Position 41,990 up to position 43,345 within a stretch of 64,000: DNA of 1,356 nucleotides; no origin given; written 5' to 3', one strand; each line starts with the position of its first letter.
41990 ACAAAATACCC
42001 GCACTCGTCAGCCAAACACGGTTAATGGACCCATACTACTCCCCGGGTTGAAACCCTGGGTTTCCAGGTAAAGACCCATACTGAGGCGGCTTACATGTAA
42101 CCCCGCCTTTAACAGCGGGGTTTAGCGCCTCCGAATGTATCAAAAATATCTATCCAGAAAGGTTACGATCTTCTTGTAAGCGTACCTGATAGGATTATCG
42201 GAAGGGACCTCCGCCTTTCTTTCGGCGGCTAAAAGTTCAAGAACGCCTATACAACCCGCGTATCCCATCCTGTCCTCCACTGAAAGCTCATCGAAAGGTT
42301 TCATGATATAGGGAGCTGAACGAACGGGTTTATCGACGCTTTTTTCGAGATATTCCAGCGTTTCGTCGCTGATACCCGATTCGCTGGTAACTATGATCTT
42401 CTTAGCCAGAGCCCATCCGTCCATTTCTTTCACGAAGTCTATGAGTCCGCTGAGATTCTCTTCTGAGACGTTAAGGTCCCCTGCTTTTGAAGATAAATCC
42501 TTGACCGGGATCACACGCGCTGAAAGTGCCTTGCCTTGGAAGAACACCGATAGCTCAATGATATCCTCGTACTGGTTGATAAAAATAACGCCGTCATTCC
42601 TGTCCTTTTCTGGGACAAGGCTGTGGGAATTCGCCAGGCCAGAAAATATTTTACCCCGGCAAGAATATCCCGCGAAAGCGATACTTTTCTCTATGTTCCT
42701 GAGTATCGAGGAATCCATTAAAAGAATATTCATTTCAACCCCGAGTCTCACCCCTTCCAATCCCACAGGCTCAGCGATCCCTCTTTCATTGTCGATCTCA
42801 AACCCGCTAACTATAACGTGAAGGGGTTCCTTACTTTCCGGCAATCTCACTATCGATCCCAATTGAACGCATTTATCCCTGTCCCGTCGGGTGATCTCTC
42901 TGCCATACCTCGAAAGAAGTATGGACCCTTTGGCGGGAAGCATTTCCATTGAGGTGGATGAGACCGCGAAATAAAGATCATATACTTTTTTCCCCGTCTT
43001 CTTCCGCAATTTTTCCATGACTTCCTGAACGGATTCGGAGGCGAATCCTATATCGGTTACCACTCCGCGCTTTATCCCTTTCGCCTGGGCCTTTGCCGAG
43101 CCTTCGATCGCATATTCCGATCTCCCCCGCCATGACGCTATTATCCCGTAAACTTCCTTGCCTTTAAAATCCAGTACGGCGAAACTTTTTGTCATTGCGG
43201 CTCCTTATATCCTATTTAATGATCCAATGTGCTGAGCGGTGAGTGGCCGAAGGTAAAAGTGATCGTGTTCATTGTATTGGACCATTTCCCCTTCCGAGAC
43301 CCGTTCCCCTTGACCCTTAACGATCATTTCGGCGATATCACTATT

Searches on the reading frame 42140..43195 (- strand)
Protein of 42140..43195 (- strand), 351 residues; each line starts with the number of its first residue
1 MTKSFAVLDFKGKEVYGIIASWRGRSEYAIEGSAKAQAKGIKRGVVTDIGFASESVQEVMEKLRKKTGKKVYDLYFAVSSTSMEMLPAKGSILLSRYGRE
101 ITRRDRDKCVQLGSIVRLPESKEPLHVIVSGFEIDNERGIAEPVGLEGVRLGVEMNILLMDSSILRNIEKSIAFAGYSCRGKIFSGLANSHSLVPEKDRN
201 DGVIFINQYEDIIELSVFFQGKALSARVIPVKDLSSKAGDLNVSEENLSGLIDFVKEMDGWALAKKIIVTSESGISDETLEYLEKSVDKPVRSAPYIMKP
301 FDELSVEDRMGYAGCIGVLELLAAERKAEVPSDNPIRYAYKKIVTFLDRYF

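Call 40: search_protein_families(library=pfam, proteins=[window:42140-43195:-], max_evalue=0.001)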
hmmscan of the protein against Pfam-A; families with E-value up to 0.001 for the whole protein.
window:42140-43195:- (351 aa): 1 family
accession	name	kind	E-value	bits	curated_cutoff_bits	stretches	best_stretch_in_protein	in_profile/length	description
PF02491.25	SHS2_FTSA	-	1.4e-13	51.4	25.4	1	88-158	9-78/79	SHS2 domain inserted in FTSA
